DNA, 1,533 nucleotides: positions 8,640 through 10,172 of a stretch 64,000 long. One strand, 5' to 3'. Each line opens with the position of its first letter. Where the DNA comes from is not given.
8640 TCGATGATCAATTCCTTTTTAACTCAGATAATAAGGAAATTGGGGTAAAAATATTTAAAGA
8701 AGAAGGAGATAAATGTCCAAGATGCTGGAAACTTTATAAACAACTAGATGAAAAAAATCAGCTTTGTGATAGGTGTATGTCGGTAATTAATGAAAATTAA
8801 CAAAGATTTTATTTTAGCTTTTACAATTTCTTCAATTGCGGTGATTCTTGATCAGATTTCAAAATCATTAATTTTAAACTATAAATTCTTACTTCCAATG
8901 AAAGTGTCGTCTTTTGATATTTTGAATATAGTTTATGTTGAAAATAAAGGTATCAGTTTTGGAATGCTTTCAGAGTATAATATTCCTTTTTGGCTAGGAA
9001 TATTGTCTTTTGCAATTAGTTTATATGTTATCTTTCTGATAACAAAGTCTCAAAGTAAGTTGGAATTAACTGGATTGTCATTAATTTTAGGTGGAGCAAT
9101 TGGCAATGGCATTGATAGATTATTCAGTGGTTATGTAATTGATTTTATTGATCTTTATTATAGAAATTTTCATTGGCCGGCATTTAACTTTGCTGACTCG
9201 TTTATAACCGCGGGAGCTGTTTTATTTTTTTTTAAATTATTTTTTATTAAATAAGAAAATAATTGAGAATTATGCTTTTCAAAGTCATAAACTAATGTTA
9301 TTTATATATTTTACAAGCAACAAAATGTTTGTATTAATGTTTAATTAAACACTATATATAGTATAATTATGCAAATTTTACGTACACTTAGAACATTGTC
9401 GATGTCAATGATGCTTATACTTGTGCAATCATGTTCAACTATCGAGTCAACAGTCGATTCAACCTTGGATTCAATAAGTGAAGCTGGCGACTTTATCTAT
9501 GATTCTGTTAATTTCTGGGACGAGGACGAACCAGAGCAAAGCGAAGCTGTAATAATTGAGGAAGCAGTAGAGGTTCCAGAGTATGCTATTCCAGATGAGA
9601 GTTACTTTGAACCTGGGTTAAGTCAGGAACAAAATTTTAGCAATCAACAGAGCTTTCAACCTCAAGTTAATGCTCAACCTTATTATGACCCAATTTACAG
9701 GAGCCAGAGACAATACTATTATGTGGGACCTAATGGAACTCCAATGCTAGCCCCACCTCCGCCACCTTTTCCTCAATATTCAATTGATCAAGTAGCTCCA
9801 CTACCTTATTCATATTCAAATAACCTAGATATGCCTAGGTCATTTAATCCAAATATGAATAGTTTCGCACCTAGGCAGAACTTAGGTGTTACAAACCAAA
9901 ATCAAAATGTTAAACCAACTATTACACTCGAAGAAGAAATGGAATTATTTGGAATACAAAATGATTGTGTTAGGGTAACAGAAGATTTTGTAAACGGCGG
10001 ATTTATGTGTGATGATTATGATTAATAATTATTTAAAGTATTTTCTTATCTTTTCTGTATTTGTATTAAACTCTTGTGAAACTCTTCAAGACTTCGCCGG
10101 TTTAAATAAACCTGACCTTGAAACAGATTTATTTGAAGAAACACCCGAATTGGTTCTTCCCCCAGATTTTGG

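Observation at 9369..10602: Tandem pair of paralogous low-complexity putative lipoproteins directly after lspA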

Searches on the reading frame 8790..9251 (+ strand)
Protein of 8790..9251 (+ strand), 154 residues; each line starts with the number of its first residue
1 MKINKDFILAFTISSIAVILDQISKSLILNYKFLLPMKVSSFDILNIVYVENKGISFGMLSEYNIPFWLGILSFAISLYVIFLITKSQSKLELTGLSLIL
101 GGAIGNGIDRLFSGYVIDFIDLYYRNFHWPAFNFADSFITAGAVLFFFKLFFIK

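Call 4: search_protein_families(library=pfam, proteins=[window:8790-9251:+], max_evalue=1)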
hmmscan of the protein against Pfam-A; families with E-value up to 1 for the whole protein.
window:8790-9251:+ (154 aa): 2 families
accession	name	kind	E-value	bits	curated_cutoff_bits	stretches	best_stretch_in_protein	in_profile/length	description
PF01252.23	Peptidase_A8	-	5.7e-36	124.3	25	1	15-152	3-142/142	Signal peptidase (SPase) II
PF04241.20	DUF423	-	0.34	11.6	25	0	66-86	55-75/86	Protein of unknown function (DUF423)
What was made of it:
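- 8790..9254 (+): lspA (signal peptidase II), which overlaps the end of ileS. Pfam Peptidase_A8, E 5.7e-36 (call 4).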

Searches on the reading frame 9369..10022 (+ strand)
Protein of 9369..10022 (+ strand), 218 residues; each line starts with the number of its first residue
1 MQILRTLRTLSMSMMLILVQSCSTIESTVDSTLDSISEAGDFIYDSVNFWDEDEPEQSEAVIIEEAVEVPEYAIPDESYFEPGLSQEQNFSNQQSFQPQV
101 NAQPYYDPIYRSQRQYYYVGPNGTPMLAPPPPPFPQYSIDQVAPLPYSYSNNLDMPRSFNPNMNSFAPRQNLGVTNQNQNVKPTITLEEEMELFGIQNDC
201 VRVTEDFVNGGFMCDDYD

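Call 4: search_protein_families(library=pfam, proteins=[window:9369-10022:+], max_evalue=1)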
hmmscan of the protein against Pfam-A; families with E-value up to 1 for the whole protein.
window:9369-10022:+ (218 aa): 0 families

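Call 5: search_protein_families(library=ncbifam, proteins=[window:9369-10022:+], max_evalue=1)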
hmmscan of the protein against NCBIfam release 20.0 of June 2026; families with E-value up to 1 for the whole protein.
window:9369-10022:+ (218 aa): 0 families

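Call 7: find_homologous_proteins(query=window:9369-10022:+, max_evalue=0.01)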
Query window:9369-10022:+ (218 aa): 558 proteins with E <= 0.01 among 596 candidates; the best 120 are listed.
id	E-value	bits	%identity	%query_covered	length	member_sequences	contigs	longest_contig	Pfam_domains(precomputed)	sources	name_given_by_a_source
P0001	1.7e-141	487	100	100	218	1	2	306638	-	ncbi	-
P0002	4.5e-141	486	100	100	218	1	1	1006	-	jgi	-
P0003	1.8e-140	484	100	100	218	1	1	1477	-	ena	-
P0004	5.1e-140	482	99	100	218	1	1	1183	-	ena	-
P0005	6.3e-140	482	99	100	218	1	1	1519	-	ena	-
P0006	8.7e-140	482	98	100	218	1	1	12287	-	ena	-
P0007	9.2e-140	482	99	100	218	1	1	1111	-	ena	-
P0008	9.8e-140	482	99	100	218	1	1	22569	-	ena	-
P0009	1.2e-139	481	99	100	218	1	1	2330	-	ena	-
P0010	1.7e-139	481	99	100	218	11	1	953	-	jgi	-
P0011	2.9e-139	480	98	100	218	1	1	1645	-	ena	-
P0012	3.3e-139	480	98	100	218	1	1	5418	-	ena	-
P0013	3.7e-139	480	98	100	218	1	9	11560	-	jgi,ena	-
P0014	3.8e-139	480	98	100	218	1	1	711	-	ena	-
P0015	4.7e-139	479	98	100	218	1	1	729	-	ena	-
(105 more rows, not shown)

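Call 42: predict_structure(alignment_id=A5)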
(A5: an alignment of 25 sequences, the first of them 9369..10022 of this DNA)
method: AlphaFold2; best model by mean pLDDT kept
length: 218 residues; sequences in the alignment: 25
mean_pLDDT: 56.2   pTM: 0.21
mean pLDDT of the five models: 56.2, 55.2, 52.5, 52.0, 49.8
residues with pLDDT >= 90: 1; 70-90: 47; 50-70: 69; < 50: 101
segments of 3 or more residues with pLDDT < 50: 44-49, 59-61, 63-65, 79-117, 139-142, 146-180
pLDDT, mean of each block of 10 residues (from residue 1): 75 76 51 49 49 54 52 54 42 39 44 49 60 57 44 38 41 44 73 86 84 79
secondary structure, 60 per line:
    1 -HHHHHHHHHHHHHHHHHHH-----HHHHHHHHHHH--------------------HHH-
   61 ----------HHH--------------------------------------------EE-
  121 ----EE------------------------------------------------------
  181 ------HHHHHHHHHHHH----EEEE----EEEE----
elements in order: H2-20 H26-36 H187-198 E203-206 E211-214
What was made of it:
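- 9924..10022 (+): ORF1 C-terminal mini-domain (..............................), a helix plus a beta-hairpin with two conserved Cys. This is the only confident part of the AlphaFold model (pLDDT 73-86; H187-198, E203-206, E211-214; call 42).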

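Call 44: list_cluster_members(proteins=[P0001, P0121, P0242, P0246, P0250])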
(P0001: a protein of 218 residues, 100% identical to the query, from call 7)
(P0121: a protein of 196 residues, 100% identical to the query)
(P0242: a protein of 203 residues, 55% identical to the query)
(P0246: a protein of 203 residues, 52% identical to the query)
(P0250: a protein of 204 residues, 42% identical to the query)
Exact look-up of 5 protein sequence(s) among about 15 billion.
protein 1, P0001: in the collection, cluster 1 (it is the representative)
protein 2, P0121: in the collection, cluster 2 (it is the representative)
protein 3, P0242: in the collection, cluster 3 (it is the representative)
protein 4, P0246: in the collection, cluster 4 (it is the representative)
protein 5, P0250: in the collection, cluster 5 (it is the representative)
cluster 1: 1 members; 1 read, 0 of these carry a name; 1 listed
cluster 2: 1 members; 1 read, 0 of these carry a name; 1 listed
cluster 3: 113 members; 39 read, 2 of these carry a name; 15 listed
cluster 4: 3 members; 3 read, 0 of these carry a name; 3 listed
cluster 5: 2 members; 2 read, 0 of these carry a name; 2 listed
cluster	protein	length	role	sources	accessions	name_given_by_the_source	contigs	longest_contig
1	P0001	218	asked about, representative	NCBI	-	-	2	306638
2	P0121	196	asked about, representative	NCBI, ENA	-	-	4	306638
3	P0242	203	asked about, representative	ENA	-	-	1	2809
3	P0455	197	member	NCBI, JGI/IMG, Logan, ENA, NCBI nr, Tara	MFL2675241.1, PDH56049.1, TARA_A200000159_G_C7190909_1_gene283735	MAG: hypothetical protein CNE97_02110 [alpha proteobacterium MED-G10] | strand:- start:15 stop:608 length:594 start_codon:yes stop_codon:yes gene_type:complete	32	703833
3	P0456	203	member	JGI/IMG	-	hypothetical protein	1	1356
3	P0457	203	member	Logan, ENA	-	-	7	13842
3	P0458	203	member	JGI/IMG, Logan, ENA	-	-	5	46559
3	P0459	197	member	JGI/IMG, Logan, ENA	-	-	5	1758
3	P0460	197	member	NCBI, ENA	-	-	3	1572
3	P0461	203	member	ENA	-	-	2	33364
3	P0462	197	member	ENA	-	-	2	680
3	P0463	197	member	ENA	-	-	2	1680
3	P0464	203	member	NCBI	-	-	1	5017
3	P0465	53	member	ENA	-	-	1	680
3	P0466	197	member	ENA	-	-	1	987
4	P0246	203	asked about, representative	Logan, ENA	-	-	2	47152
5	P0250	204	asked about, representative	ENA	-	-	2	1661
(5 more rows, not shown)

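Call 58: search_solved_structures(query=A2, max_evalue=1, show_alignments=2)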
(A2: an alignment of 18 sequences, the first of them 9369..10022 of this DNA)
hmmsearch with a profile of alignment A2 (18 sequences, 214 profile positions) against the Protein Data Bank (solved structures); distinct sequences matched with E-value up to 1: 2.
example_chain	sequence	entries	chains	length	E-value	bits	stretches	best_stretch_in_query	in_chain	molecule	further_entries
7v4t_C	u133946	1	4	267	0.51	13.1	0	140-210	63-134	Capsid protein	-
7fd2_C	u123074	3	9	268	0.64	12.8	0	140-210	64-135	capsid protein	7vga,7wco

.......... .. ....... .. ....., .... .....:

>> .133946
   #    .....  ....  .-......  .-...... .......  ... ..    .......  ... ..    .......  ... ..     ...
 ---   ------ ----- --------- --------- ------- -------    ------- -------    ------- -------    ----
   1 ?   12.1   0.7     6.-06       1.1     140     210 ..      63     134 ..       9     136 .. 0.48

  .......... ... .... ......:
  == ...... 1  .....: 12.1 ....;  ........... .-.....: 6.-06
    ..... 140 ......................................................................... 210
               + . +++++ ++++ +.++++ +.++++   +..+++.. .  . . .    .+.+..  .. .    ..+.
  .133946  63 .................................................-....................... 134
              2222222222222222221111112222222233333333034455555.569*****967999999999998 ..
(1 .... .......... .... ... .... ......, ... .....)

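Call 63: search_protein_families(library=pfam, alignment_id=A2, max_evalue=10)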
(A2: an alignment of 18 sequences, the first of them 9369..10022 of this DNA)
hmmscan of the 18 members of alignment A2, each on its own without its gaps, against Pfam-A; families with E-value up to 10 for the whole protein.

A. member 1, window:9369-10022:+ (218 aa): 0 families

B. families by the number of members that match (of 18 scanned): 1 family
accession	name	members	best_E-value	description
PF00140.25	Sigma70_r1_2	1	0.14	Sigma-70 factor, region 1.2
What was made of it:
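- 9678..9791 (+): ORF1 residues 104-141, an invariant Tyr/Pro-rich block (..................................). No match in Pfam or the PDB (calls 4, 58, 63).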

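Call 71: fold_search(model_id=the predicted structure, library=pdb)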
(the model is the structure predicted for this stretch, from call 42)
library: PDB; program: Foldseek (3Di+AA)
matches with E <= 10: 5; with E <= 0.001: 0
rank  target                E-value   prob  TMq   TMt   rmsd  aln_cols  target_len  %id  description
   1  2cpj_MODEL_1_A        8.5e+00  0.04  0.09  0.16   5.3        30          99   33  Solution structure of the N-terminal RNA recognition motif of NonO (released 2005-11-19)
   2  6njf_MODEL_1_A        9.1e+00  0.06  0.11  0.30   4.1        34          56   18  Solution NMR Structure of DANCER3-F34A, a rigid and natively folded single mutant of the dynamic protein DANCE (released 2019-08-21)
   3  9m6i_A                9.1e+00  0.04  0.07  0.04   2.1        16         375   31  structure of the FliD cap (released 2025-12-03)
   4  7ung_i                9.1e+00  0.01  0.06  0.06  41.8       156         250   10  48-nm repeat of the human respiratory doublet microtubule (released 2022-10-05)
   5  3epu_A                9.8e+00  0.06  0.10  0.16   4.9        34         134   15  Crystal Structure of STM2138, a novel virulence chaperone in Salmonella (released 2009-09-29)
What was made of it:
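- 9924..10022 (+): Foldseek against the PDB gave no hit (call 71).
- Tried and rejected: Foldseek of the ORF1 model against the PDB gave E above 8 (call 71).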
